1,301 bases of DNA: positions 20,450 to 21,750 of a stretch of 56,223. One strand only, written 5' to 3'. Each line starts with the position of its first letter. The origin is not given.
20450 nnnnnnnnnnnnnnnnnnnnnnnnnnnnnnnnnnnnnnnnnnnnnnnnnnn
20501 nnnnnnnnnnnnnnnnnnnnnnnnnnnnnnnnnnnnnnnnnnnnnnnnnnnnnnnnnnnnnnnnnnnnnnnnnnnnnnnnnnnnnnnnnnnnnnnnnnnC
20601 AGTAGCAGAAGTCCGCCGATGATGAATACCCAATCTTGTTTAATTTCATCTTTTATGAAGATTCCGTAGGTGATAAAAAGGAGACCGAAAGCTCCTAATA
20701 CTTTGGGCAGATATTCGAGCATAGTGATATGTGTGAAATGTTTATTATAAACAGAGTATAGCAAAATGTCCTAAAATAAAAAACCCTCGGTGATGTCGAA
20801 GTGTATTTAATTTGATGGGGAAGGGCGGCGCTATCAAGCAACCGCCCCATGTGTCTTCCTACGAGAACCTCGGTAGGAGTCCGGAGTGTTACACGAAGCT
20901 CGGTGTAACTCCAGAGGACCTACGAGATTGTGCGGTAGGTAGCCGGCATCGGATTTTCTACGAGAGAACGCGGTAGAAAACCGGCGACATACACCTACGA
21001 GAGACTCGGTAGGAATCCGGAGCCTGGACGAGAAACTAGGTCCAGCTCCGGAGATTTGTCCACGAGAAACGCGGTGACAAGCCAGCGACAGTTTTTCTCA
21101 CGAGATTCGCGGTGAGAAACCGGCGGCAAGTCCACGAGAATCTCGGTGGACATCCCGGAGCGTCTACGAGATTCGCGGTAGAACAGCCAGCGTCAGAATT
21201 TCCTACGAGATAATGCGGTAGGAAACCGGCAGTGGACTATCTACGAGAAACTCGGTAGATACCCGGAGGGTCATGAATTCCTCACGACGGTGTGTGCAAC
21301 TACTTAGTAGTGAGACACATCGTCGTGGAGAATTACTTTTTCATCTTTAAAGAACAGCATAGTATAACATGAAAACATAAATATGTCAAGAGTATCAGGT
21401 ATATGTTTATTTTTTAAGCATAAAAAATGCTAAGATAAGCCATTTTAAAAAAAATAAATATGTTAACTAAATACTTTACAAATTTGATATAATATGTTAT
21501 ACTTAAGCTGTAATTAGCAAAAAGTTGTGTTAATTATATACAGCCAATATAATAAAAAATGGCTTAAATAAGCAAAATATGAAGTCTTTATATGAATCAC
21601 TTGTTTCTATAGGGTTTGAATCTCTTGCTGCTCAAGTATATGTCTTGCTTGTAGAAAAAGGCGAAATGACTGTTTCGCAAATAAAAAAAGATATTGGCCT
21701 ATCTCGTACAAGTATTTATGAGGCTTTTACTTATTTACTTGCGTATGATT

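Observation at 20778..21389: Twelve tandem covarying pseudoknot units in a stand-alone transcription unit: candidate new structured ncRNA system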

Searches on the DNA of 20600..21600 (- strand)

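Call 5: search_rna_families(source=window, start=20600, end=21600, threshold=evalue, max_evalue=10, show_alignments=4)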
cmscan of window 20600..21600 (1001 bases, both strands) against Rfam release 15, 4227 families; matches with E-value up to 10: 7.
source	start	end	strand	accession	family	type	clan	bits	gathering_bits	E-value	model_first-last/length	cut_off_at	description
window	21276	21336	+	RF03549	mir-15_2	Gene; miRNA;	-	21.1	80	0.17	1-56/56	no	mir-15_2 microRNA precursor family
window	20843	20879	-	RF01100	PK-BYV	Cis-reg;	-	18.8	50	0.33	1-40/40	no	3'-terminal pseudoknot in BYV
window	21575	21591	-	RF00180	REN-SRE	Cis-reg;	-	16.5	41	0.37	1-37/37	no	Renin stability regulatory element (REN-SRE)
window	20986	21096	-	RF02232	sX13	Gene; sRNA;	-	13.8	50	7.5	1-115/115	no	Xanthomonadaceae sRNA sX13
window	21397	21443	-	RF02060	STnc410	Gene; sRNA;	-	13.4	50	4.3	1-158/158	no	Enterobacterial sRNA STnc410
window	20615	20638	+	RF01126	sR41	Gene; snRNA; snoRNA; CD-box;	-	11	54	9.1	1-53/53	no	Small nucleolar RNA sR41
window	20615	20629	+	RF01152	sR1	Gene; snRNA; snoRNA; CD-box;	-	10.5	45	7.1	1-57/57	no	Small nucleolar RNA sR1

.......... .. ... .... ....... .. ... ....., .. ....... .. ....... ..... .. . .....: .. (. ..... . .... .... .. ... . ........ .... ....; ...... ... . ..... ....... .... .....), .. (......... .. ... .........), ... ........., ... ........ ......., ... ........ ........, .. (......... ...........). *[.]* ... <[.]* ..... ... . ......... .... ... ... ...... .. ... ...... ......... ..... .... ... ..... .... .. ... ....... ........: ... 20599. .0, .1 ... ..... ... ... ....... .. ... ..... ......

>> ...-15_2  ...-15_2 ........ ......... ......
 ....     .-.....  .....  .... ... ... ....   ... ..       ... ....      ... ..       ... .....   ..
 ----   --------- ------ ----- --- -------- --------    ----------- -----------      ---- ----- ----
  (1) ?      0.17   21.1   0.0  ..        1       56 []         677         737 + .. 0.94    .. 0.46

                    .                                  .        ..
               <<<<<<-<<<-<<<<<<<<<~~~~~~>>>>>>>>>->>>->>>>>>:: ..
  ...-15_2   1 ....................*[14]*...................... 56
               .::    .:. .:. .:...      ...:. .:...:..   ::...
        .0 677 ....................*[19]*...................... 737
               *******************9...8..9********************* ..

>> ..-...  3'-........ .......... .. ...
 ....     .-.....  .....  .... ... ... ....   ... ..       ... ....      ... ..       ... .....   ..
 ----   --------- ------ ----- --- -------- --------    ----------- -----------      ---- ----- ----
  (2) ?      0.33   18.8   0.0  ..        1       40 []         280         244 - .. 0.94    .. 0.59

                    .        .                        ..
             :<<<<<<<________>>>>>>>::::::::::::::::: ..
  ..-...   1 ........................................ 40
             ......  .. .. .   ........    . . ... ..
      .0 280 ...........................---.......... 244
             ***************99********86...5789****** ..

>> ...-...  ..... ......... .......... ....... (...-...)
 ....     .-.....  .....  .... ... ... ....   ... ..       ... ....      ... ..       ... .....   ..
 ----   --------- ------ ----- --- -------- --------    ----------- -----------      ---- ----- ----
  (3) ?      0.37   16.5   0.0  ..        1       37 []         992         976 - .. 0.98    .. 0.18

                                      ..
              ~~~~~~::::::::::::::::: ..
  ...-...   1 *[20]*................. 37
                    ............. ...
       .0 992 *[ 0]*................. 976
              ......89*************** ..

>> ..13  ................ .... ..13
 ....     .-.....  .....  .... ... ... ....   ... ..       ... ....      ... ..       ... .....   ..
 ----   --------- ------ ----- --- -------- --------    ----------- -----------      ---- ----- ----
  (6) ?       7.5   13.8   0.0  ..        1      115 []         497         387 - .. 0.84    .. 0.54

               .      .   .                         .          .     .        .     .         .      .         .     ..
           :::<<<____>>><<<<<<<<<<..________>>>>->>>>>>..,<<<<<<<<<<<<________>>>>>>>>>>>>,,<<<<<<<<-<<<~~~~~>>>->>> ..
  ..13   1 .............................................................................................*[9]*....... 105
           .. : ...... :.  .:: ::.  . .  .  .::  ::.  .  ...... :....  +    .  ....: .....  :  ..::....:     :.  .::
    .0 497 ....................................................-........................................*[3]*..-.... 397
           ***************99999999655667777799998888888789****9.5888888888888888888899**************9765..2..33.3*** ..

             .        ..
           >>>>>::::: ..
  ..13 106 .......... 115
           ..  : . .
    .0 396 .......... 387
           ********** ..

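Call 59: build_rna_model(alignment_id=A1, structure=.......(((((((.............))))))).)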
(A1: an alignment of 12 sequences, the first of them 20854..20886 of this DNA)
Model R1 built from alignment A1 (12 sequences, 35 columns); structure: as given.
model positions 33; base pairs 7; branch points 0; effective number of sequences 12; information 0.954 bits per position. Calibrated on 0.2 Mb of random sequence (short: E-values are rough).
structure used (alignment columns):
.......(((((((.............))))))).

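Call 60: search_with_rna_model(model_id=R1, sources=[window, L249, L250, L251, L254, L287, L291, L255, L252], max_evalue=10, make_alignment=true)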
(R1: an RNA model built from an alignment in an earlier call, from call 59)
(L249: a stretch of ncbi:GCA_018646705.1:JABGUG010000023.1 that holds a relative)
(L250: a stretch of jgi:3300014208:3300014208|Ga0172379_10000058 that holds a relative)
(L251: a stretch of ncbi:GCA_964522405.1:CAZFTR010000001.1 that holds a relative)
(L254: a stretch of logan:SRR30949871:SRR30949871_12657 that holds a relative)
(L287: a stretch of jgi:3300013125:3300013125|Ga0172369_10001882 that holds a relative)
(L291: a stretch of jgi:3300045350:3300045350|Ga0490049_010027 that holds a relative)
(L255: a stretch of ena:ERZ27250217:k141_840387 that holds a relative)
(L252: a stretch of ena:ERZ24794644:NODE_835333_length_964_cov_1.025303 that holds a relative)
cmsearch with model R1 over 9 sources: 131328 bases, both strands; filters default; matches with E-value up to 10: 15.
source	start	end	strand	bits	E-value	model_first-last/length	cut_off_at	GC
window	21236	21268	-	43.5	7.9e-10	1-33/33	no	0.48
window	20953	20986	-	42.9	1.1e-09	1-33/33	no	0.5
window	21093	21125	-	40.4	6.1e-09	1-33/33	no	0.55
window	20854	20886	-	39.4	1.2e-08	1-33/33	no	0.58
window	20990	21022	-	39.1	1.5e-08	1-33/33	no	0.55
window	21198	21231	-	39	1.6e-08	1-33/33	no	0.47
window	21127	21159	-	36.6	8.1e-08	1-33/33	no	0.58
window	21055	21087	-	34.3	3.5e-07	1-33/33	no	0.58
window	21023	21053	-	24.8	0.00021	1-33/33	no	0.61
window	20917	20948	-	20.6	0.0035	1-33/33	no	0.59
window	20887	20916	-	18.9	0.011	1-33/33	no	0.5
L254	2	34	-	13.9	0.3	1-33/33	no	0.52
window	21122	21154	+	12.6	0.74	1-33/33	no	0.61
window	25172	25201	+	9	8.3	1-33/33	no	0.67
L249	135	154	+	8.9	8.7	1-33/33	no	0.55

Alignment A4: 15 matches aligned to the model, 36 columns, each read 5' to 3' on its own strand. Consensus structure (alignment columns), stored with it:
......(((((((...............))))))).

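Call 76: search_with_rna_model(model_id=R1, source=L254, filters=off, max_evalue=10, show_alignments=2)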
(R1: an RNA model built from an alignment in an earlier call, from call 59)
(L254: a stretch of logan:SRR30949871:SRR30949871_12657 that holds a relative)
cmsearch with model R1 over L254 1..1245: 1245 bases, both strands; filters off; matches with E-value up to 10: 8.
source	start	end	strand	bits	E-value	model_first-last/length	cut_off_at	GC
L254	2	34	-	13.9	0.0028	1-33/33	no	0.52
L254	919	949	-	4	2.1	1-33/33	no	0.35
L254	787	810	-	3.9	2.4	1-33/33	no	0.29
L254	784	804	+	3.7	2.7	1-33/33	no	0.24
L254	307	344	-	3.1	4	1-33/33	no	0.32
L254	558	591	+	2.7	5.3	1-33/33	no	0.32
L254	1145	1176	+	2.4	6.2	1-33/33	no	0.25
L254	533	564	-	2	8.1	1-33/33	no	0.31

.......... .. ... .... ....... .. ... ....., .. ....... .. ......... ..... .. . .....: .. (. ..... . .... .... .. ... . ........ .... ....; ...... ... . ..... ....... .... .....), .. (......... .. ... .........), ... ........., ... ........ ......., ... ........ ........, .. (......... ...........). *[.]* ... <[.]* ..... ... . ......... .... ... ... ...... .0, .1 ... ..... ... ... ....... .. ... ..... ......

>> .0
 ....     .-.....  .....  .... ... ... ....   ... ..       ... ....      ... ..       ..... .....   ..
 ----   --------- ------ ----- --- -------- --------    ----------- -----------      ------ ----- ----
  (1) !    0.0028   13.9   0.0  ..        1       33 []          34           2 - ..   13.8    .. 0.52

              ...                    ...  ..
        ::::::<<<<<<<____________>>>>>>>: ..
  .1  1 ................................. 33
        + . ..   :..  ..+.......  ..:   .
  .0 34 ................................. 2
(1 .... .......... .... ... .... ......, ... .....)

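Call 85: search_dna_similar(query=window:20778-21353:+, collection=plasmids, mode=distant, max_evalue=0.001, max_rows=10)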
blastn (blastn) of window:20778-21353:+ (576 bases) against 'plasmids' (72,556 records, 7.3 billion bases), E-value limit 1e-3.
No match.

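Call 86: search_dna_similar(query=window:20778-21353:+, collection=phages, mode=distant, max_evalue=0.001, max_rows=10)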
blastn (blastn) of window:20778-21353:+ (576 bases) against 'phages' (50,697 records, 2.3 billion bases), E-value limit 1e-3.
No match.

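Call 89: search_with_rna_model(model_id=R1, sources=[L293, L292, L252, L288, L289, L290, L256, L257, L258], max_evalue=10)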
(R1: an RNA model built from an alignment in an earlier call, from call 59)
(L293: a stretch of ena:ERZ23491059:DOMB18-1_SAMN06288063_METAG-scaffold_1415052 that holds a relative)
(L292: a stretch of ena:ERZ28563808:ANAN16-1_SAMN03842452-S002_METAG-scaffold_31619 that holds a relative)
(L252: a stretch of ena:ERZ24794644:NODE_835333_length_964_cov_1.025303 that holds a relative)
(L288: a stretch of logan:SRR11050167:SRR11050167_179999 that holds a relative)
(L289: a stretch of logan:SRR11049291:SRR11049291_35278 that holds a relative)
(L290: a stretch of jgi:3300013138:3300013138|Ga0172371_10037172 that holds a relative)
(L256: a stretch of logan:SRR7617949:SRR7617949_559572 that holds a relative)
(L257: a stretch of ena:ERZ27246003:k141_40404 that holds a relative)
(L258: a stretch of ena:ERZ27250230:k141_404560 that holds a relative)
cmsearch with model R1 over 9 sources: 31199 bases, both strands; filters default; matches with E-value up to 10: 0.
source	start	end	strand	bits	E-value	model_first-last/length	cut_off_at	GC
